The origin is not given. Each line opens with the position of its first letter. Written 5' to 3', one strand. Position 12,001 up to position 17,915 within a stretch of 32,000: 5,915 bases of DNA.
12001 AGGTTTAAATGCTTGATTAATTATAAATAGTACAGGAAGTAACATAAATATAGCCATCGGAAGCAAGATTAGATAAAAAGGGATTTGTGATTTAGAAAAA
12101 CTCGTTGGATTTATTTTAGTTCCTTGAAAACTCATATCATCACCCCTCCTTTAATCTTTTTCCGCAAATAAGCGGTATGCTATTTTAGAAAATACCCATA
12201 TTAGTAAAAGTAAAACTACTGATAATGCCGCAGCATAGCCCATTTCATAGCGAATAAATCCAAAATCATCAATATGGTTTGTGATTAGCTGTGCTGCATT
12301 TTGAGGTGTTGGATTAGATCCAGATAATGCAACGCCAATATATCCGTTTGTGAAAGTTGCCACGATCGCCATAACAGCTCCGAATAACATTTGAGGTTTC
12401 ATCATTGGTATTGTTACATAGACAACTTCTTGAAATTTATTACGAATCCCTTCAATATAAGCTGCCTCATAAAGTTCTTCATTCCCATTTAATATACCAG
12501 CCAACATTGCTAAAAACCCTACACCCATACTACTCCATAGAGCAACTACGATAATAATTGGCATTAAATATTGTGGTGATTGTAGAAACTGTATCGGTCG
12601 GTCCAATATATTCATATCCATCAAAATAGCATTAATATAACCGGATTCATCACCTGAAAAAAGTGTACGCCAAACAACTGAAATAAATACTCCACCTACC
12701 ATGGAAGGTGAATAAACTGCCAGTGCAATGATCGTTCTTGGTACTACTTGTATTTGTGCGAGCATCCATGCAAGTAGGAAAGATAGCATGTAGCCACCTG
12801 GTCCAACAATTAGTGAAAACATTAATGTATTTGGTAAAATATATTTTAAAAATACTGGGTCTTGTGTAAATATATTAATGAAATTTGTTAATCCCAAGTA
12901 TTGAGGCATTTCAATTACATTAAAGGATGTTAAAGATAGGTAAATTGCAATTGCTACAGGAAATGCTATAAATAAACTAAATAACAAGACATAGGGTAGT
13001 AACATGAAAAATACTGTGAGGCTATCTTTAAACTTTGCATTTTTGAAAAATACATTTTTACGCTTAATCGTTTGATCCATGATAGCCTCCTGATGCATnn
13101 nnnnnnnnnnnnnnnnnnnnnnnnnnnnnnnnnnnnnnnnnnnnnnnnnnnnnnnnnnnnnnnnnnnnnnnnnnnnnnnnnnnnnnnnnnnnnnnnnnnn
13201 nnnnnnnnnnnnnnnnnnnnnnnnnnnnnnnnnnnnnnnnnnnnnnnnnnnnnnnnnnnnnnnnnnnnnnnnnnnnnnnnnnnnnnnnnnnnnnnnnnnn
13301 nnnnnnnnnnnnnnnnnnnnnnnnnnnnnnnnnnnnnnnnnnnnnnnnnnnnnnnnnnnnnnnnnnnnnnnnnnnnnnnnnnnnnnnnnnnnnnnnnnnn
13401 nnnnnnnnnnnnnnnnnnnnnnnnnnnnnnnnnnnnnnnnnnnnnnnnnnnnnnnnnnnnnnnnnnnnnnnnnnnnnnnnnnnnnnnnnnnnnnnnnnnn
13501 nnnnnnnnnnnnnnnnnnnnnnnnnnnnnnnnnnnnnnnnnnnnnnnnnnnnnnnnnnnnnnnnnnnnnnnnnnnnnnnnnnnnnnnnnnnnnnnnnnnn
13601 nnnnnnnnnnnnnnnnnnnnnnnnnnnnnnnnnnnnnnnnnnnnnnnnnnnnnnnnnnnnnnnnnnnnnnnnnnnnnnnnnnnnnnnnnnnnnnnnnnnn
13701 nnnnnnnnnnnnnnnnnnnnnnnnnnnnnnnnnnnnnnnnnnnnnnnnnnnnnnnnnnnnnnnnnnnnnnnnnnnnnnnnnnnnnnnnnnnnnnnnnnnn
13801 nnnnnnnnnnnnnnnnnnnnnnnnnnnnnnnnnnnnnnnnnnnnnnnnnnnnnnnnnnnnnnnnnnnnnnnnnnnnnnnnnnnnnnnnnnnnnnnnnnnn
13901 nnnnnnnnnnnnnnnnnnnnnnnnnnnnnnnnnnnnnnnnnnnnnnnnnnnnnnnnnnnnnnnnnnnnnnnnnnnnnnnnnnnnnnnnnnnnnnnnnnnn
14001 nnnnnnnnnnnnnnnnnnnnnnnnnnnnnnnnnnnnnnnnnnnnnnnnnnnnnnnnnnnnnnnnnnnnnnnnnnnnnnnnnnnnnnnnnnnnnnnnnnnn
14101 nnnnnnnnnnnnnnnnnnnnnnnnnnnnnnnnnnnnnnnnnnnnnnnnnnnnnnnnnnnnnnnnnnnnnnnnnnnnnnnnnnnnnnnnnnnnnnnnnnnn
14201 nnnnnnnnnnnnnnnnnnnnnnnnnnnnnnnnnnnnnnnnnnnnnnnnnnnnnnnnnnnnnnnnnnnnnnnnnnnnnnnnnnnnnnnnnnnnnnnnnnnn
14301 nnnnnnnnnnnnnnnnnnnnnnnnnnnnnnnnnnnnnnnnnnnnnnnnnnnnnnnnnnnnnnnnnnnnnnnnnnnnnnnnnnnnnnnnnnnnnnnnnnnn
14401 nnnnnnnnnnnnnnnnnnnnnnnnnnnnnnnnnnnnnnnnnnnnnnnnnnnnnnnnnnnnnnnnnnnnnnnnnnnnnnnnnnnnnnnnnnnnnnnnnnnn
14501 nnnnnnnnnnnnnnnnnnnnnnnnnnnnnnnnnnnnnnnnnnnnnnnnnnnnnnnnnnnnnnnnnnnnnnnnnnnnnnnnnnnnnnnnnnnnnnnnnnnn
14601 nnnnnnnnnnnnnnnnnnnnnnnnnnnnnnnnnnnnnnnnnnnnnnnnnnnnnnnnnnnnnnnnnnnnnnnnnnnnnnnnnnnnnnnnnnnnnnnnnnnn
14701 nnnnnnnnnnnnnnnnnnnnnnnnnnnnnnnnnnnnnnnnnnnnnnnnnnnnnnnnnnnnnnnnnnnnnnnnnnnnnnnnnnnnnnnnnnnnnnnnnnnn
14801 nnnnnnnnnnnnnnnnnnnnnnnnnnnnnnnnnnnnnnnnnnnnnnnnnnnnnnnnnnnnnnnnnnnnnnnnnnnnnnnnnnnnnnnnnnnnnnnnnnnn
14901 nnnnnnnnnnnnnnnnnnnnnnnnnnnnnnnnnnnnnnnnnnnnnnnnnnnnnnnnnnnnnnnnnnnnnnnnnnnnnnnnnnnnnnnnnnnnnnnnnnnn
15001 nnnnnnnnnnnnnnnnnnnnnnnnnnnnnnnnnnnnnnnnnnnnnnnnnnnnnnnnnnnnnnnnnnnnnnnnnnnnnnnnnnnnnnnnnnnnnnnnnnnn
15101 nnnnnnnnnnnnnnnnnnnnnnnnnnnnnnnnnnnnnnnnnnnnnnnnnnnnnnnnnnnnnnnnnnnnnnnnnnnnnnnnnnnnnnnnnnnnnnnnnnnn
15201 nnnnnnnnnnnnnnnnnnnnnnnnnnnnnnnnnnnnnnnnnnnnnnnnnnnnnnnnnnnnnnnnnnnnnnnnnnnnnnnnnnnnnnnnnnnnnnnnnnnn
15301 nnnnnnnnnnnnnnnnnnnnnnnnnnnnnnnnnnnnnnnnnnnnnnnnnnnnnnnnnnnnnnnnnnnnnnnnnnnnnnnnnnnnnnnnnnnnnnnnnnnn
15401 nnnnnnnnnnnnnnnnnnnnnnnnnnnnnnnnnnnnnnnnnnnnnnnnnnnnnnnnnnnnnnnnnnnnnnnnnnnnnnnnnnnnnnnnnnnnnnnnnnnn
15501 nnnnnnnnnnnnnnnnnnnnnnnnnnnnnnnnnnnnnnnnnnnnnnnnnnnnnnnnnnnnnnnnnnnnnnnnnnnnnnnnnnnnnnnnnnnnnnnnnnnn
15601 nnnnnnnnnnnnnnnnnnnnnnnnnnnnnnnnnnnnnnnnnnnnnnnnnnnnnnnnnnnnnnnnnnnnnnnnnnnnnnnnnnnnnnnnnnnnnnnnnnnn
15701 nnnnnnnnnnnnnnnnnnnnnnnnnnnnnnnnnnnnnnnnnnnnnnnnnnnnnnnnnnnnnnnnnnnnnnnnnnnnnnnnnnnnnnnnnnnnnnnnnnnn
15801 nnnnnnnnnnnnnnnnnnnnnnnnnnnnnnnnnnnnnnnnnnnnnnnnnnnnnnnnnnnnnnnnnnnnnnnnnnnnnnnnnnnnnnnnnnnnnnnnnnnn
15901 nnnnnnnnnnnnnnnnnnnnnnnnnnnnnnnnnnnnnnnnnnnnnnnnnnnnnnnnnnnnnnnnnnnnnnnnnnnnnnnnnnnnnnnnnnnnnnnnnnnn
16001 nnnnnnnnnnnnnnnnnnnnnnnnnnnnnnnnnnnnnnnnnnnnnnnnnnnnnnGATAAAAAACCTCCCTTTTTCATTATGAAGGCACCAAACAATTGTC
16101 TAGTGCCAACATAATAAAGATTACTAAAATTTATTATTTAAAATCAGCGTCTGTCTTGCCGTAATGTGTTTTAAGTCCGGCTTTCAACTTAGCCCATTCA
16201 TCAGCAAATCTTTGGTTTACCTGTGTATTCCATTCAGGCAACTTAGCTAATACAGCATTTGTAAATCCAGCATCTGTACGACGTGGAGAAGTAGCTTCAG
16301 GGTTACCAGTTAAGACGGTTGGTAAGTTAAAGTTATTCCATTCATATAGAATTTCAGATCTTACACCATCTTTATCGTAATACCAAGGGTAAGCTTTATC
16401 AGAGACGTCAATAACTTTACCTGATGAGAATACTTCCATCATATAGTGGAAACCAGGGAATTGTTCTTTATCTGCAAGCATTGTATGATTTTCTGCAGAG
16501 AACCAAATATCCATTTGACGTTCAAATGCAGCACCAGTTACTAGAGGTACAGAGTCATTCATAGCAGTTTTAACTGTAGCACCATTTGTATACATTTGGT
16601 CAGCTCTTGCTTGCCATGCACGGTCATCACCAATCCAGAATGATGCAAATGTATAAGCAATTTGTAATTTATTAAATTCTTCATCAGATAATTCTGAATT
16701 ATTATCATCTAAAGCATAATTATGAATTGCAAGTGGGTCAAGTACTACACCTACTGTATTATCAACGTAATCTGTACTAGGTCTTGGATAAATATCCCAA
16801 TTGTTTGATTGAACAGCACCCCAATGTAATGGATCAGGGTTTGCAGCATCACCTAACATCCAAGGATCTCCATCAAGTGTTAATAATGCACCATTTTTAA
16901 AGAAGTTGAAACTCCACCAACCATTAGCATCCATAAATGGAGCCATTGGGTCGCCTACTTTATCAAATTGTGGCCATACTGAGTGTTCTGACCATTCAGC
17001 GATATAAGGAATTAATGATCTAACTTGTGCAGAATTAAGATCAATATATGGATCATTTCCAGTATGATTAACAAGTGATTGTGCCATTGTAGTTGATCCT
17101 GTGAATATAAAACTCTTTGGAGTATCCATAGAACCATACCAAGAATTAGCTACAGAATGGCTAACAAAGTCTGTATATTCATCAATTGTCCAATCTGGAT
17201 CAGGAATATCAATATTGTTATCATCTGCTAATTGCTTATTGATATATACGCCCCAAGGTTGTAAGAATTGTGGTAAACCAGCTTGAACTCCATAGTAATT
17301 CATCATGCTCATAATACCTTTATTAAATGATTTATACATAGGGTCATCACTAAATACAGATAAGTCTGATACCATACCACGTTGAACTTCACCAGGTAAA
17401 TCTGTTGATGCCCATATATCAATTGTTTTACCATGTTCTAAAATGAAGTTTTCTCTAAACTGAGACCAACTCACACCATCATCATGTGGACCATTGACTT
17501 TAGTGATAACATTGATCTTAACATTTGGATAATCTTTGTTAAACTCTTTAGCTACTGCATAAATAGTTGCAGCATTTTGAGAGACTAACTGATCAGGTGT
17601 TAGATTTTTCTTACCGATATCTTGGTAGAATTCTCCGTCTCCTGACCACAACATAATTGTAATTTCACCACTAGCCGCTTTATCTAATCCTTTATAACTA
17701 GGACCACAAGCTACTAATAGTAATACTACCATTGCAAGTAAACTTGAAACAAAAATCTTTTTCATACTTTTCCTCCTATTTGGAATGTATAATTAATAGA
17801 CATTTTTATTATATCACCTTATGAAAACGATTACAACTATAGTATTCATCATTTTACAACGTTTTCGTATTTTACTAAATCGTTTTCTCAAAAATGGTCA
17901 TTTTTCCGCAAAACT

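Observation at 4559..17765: Non-canonical sugar-uptake module: two SBPs, two permease pairs and two large membrane-anchored accessory ectoproteins in one tightly coupled operon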

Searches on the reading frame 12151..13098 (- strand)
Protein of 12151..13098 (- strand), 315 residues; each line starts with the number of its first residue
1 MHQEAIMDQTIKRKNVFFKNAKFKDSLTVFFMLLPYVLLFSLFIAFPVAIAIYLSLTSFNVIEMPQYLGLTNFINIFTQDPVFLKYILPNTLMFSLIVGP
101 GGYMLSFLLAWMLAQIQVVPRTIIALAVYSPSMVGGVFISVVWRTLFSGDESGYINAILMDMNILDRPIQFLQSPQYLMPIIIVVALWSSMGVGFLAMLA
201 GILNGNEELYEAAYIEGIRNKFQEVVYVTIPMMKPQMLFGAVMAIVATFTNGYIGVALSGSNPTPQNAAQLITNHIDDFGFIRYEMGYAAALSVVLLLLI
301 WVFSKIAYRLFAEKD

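Call 4: search_protein_families(library=pfam, proteins=[window:12151-13098:-], max_evalue=0.01)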
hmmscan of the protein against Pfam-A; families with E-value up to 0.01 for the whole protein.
window:12151-13098:- (315 aa): 1 family
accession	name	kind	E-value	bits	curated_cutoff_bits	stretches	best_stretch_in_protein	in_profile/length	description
PF00528.27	BPD_transp_1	-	2.5e-05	24.5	26.4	1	104-311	3-178/184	Binding-protein-dependent transport system inner membrane component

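Call 7: search_protein_families(library=ncbifam, proteins=[window:12151-13098:-], max_evalue=0.01)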
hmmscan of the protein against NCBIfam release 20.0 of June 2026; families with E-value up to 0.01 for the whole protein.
window:12151-13098:- (315 aa): 0 families

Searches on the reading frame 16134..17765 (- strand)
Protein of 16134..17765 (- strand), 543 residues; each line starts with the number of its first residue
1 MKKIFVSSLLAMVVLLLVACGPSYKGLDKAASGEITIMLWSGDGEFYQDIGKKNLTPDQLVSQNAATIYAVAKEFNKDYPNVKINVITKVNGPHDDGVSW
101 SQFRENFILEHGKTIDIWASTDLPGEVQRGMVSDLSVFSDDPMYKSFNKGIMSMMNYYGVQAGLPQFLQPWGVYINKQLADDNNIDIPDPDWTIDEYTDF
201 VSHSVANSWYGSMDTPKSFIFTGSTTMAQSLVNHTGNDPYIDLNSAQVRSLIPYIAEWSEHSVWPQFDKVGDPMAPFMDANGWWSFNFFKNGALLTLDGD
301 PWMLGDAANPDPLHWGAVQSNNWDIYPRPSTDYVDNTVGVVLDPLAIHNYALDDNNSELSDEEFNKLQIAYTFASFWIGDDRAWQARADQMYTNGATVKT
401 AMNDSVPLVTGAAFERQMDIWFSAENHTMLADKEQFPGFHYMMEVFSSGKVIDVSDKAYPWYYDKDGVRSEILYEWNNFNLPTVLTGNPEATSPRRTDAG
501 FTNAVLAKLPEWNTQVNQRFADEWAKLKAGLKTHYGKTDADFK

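Call 4: search_protein_families(library=pfam, proteins=[window:16134-17765:-], max_evalue=0.01)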
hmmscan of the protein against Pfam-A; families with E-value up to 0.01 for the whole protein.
window:16134-17765:- (543 aa): 1 family
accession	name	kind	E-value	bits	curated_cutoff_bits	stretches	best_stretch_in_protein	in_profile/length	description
PF01547.30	SBP_bac_1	-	7.8e-06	26.5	26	1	65-198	7-135/307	Bacterial extracellular solute-binding protein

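Call 7: search_protein_families(library=ncbifam, proteins=[window:16134-17765:-], max_evalue=0.01)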
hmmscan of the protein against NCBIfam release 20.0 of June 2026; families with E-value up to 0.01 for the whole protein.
window:16134-17765:- (543 aa): 0 families

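Call 60: list_cluster_members(proteins=[P0001, P0241, P0121, window:16134-17765:-, window:20496-22988:-, window:558-3671:-])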
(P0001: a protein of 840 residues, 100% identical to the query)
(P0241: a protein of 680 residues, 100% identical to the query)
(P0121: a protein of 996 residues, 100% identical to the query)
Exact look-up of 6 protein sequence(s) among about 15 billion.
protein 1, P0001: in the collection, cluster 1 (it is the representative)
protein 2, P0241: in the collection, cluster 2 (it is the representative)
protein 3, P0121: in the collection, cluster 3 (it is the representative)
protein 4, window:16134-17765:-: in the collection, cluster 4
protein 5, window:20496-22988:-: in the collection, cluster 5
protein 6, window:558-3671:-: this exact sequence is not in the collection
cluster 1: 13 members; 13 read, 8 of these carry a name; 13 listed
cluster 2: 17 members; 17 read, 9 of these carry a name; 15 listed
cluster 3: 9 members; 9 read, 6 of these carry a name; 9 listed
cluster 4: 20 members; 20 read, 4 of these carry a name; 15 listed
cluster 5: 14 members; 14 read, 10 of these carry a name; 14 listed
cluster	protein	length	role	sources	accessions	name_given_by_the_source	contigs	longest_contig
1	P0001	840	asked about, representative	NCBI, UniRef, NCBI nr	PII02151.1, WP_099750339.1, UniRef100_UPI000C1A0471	DUF5696 domain-containing protein [Acholeplasma laidlawii] | DUF5696 domain-containing protein n=1 Tax=Acholeplasma laidlawii TaxID=2148 ...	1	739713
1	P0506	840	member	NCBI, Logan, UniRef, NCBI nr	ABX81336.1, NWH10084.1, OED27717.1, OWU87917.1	DUF5696 domain-containing protein [Acholeplasma laidlawii] | ABC-type transport system, substrate-binding component n=1 Tax=Acholeplasma laidlawii ...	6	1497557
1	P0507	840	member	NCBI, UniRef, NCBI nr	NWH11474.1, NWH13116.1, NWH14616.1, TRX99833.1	hypothetical protein HXX24_03345 [Acholeplasma laidlawii] | Uncharacterized protein n=1 Tax=Acholeplasma laidlawii TaxID=2148 RepID=A0A553II07_ACHLA | DUF5696 domain-containing protein [Acholeplasma laidlawii]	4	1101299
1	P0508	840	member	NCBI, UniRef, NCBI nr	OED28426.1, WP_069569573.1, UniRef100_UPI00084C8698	DUF5696 domain-containing protein [Acholeplasma laidlawii] | DUF5696 domain-containing protein n=1 Tax=Acholeplasma laidlawii TaxID=2148 ...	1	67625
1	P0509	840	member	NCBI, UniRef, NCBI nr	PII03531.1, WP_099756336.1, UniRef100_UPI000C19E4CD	DUF5696 domain-containing protein [Acholeplasma laidlawii] | DUF5696 domain-containing protein n=1 Tax=Acholeplasma laidlawii TaxID=2148 ...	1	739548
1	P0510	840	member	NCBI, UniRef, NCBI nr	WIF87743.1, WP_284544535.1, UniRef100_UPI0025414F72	DUF5696 domain-containing protein [Acholeplasma laidlawii] | DUF5696 domain-containing protein n=1 Tax=Acholeplasma laidlawii TaxID=2148 ...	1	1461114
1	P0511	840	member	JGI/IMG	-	hypothetical protein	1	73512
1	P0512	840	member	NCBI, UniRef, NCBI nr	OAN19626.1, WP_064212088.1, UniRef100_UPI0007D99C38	DUF5696 domain-containing protein [Acholeplasma laidlawii] | DUF5696 domain-containing protein n=1 Tax=Acholeplasma laidlawii TaxID=2148 ...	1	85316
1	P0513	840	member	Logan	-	-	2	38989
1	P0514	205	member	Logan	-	-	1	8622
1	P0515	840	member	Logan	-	-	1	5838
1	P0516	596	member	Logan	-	-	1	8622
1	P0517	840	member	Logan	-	-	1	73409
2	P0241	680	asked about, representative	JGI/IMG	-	sugar lactone lactonase YvrE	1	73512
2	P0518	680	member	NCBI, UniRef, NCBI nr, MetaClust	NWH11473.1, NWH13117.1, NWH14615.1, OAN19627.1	YIP1 family protein [Acholeplasma laidlawii] | DUF1282 domain-containing protein n=2 Tax=Acholeplasma laidlawii TaxID=2148 ... | status=active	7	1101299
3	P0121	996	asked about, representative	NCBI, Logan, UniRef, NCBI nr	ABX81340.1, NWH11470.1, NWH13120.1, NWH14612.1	extracellular solute-binding protein [Acholeplasma laidlawii] | ABC-type transport system, substrate-binding component n=3 Tax=Acholeplasma laidlawii ...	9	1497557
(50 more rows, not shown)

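Call 78: search_solved_structures(query=window:16134-17765:-, max_evalue=0.1)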
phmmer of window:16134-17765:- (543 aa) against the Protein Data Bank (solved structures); distinct sequences matched with E-value up to 0.1: 7.
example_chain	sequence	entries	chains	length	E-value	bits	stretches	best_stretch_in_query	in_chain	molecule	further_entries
22hh_A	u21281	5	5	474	9.1e-06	27.7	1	96-285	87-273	Extracellular solute-binding protein family 1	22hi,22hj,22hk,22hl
4rk2_A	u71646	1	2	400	1.8e-05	26.7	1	100-349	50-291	Putative sugar ABC transporter, substrate-binding protein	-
6hur_A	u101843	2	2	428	2.9e-05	26.1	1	65-252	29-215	ABC transporter substrate-binding protein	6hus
4r9f_A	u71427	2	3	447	0.00017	23.5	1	67-201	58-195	MBP1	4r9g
4hs7_A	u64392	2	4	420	0.02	16.7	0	112-193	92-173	Bacterial extracellular solute-binding protein, putative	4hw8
4g68_B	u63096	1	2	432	0.032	16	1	69-207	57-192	ABC transporter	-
4g68_A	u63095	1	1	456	0.035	15.9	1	69-207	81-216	ABC transporter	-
